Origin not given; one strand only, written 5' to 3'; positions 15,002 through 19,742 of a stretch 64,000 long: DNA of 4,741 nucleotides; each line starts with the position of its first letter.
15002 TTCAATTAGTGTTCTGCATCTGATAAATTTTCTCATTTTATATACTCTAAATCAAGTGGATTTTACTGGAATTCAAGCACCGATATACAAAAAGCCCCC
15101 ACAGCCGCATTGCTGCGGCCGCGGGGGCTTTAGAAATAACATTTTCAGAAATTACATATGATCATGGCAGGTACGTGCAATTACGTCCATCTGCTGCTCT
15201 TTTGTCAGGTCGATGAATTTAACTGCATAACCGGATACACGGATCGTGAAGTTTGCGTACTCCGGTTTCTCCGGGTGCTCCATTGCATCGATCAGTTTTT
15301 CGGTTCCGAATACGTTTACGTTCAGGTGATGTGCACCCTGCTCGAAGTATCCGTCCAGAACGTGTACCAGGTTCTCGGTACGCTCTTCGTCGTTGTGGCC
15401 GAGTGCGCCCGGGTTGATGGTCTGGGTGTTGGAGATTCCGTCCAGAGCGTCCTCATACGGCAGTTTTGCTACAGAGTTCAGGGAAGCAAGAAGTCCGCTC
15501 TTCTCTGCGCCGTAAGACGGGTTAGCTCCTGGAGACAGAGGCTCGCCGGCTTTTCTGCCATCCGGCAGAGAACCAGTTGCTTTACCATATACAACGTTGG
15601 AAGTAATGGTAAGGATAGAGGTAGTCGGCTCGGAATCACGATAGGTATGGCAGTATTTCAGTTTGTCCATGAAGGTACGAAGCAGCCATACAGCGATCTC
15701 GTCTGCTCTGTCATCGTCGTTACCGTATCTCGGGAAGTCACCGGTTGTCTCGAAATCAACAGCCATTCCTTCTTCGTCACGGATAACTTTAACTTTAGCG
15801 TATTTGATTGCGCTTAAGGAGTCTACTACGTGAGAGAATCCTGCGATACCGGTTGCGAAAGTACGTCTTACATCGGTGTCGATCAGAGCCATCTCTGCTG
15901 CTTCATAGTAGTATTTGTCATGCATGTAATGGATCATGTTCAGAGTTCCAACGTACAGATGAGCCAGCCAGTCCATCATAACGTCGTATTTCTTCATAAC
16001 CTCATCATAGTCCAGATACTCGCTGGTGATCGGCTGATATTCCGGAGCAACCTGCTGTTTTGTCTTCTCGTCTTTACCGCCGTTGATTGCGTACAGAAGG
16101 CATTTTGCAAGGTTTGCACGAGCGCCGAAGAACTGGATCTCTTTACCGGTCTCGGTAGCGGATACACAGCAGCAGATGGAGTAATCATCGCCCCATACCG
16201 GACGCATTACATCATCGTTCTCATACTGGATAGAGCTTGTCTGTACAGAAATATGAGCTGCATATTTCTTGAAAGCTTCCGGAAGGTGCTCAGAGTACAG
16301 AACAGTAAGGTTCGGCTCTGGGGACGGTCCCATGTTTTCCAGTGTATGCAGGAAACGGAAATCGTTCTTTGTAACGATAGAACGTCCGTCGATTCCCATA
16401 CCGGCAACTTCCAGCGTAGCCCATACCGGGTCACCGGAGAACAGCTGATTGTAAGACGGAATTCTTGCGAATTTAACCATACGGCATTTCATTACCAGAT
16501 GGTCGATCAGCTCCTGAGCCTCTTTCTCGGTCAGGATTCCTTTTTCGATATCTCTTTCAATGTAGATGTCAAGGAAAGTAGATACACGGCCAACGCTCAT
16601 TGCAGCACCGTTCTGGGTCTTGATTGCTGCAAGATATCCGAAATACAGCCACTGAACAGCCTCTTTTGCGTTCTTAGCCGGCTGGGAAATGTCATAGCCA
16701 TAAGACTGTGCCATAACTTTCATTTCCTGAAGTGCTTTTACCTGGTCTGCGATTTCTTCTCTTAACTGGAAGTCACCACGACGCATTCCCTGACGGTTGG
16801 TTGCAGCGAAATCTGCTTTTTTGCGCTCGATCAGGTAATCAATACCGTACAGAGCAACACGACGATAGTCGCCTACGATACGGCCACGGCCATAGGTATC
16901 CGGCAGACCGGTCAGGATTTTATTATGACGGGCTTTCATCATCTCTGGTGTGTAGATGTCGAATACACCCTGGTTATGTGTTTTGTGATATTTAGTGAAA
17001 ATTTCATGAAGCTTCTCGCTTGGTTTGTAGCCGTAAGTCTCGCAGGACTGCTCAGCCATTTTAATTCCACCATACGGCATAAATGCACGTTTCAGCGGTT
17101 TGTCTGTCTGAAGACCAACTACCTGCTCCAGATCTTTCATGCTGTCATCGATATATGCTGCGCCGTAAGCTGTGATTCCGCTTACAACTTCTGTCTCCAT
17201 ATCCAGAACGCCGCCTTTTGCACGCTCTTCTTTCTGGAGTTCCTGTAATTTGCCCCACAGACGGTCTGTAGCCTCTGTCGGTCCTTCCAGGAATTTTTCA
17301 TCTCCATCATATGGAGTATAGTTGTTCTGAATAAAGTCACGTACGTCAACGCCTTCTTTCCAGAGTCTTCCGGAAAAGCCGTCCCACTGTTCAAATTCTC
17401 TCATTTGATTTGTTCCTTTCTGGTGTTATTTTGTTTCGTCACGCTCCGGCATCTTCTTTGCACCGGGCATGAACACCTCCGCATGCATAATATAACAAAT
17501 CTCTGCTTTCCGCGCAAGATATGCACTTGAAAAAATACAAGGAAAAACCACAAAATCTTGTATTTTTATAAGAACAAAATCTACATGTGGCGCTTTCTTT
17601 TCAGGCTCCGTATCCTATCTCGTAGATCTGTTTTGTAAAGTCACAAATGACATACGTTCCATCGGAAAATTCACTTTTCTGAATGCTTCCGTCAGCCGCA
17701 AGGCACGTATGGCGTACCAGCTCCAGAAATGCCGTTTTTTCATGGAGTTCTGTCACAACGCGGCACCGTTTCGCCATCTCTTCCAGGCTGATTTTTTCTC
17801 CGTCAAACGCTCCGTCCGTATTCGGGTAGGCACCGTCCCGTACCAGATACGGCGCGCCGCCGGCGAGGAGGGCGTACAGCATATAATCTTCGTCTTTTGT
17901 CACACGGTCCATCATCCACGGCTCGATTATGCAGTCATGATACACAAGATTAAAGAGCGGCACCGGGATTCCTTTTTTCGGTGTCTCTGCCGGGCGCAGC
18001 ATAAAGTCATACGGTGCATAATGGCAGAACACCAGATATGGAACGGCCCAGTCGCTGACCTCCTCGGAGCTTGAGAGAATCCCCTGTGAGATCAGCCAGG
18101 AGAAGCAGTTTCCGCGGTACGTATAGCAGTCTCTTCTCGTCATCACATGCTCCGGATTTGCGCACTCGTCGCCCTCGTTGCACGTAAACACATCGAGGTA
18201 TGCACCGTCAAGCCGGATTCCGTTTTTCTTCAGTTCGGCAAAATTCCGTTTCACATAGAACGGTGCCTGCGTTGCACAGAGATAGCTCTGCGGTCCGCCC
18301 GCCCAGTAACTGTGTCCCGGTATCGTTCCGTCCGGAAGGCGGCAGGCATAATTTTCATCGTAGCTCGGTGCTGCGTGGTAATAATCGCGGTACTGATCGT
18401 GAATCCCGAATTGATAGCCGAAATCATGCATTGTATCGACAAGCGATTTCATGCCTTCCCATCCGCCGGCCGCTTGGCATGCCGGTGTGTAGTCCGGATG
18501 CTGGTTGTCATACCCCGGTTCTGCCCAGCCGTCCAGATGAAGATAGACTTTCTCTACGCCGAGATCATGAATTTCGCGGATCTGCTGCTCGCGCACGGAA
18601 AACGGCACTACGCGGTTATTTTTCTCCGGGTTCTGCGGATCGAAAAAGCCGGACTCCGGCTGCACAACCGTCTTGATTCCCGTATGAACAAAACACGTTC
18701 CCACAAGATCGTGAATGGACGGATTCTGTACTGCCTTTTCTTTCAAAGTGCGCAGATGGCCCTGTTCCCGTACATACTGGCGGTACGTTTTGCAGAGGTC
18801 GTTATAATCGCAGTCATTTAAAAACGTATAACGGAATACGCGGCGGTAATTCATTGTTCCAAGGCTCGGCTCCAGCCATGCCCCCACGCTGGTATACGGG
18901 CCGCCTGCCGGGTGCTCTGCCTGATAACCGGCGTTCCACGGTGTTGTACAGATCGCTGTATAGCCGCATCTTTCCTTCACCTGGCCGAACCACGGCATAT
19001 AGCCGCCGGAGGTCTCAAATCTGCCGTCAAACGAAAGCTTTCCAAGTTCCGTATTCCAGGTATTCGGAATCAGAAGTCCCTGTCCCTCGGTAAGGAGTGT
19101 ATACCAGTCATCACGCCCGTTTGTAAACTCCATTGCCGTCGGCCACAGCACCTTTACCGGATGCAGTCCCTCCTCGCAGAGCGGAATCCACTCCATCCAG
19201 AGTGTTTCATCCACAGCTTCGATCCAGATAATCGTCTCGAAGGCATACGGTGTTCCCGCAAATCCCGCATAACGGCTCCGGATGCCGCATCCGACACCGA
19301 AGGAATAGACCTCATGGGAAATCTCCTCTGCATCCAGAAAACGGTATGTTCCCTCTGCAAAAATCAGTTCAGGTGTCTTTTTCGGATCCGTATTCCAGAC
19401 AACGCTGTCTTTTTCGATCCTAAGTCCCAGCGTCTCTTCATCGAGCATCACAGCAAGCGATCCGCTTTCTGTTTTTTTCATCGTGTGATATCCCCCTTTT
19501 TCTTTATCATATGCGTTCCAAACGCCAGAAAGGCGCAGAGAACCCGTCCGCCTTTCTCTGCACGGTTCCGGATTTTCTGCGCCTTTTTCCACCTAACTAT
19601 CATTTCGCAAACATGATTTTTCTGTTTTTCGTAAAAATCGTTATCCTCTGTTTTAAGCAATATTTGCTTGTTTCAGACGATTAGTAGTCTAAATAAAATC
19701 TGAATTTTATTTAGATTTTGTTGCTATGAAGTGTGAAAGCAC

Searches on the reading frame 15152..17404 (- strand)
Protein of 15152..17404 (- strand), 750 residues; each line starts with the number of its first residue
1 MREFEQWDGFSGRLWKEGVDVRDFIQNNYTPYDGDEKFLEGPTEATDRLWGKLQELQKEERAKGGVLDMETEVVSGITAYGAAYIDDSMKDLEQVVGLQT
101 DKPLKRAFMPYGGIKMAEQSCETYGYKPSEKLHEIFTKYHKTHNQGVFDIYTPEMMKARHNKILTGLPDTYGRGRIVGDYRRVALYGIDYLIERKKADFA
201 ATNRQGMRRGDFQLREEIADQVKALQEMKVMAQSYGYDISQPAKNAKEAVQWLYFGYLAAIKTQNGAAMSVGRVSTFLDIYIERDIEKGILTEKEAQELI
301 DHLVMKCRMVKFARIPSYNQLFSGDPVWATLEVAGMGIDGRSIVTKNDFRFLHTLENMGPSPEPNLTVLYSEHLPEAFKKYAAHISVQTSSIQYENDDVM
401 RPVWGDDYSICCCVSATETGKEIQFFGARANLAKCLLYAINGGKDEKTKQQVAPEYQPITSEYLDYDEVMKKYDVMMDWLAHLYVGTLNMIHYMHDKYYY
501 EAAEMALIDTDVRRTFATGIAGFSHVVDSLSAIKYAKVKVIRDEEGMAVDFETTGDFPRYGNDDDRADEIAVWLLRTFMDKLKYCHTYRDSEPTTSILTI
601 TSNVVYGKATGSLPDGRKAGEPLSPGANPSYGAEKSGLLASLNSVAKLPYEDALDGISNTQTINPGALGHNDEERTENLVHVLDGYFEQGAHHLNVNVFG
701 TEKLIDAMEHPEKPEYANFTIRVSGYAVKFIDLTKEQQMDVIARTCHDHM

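Call 25: search_protein_families(library=ncbifam, proteins=[window:15152-17404:-], max_evalue=0.001)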
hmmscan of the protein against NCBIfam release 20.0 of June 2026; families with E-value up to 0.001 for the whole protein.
window:15152-17404:- (750 aa): 12 families
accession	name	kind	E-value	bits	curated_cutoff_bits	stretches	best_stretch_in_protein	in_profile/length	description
TIGR01255.1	pyr_form_ly_1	equivalog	0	1163.2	994.2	1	6-750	1-744/744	formate C-acetyltransferase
TIGR01774.1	PFL2-3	subfamily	5e-69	233.4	678.2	1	218-747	222-784/786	formate C-acetyltransferase/glycerol dehydratase family glycyl radical enzyme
NF043068.1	glycl_HYPD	equivalog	1.7e-46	158.7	1100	1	226-747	231-782/784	trans-4-hydroxy-L-proline dehydratase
NF048011.1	SfplDhtHpsGDes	equivalog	7.1e-42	143.7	1000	1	220-748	256-820/821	(2S)-3-sulfopropanediol dehydratase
NF007437.0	PRK09983.1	equivalog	6.5e-40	136.9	1109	2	545-748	564-764/765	formate C-acetyltransferase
NF033718.1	indole_decarb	equivalog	7.6e-38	130.2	1100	2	556-748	679-867/868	indoleacetate decarboxylase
NF048009.1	SfplDhtHpfGKleb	equivalog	6.3e-35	120.5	1000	3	558-745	633-820/824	(2S)-3-sulfopropanediol dehydratase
NF033715.1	glycyl_HPDL_Lrg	equivalog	1.6e-33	115.6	1150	2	229-385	310-465/901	4-hydroxyphenylacetate decarboxylase large subunit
TIGR04394.1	choline_CutC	equivalog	2e-33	115.9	1050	2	556-749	600-788/789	choline trimethylamine-lyase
NF038360.1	rad_fix_GrcA3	exception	5.7e-32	109.6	158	1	673-750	3-78/78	autonomous glycyl radical cofactor GrcA3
NF008341.1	PRK11127.1-1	equivalog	1.6e-22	79.3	145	1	688-749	20-79/80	autonomous glycyl radical cofactor GrcA2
TIGR04365.1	spare_glycyl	equivalog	1.5e-18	67.2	170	1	687-750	65-126/126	autonomous glycyl radical cofactor GrcA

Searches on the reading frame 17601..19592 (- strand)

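Call 25: search_protein_families(library=ncbifam, proteins=[window:17601-19592:-], max_evalue=0.001)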
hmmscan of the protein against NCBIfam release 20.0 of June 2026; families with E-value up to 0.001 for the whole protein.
window:17601-19592:- (663 aa): 1 family
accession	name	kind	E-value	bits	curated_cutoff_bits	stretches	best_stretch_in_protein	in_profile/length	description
NF040533.1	endo_SpGH101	exception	4e-06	24.2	2900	1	351-486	915-1052/1962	SpGH101 family endo-alpha-N-acetylgalactosaminidase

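Call 26: search_protein_families(library=pfam, proteins=[window:17601-19592:-], max_evalue=0.01)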
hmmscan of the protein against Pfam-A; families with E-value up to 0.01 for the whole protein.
window:17601-19592:- (663 aa): 4 families
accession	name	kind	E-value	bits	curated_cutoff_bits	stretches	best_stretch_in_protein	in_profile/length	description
PF18952.6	DUF5696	-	4.3e-15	55.7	25.6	1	248-413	194-348/612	Family of unknown function (DUF5696)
PF19773.5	DUF6259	-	8.3e-12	45.3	28.7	1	262-482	15-215/300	Domain of unknown function (DUF6259)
PF12905.13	Glyco_hydro_101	-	4.6e-11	43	25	1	352-471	62-178/272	Endo-alpha-N-acetylgalactosaminidase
PF11308.14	Glyco_hydro_129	-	0.00021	20.9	25.6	0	544-640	231-323/324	Glycosyl hydrolases related to GH101 family, GH129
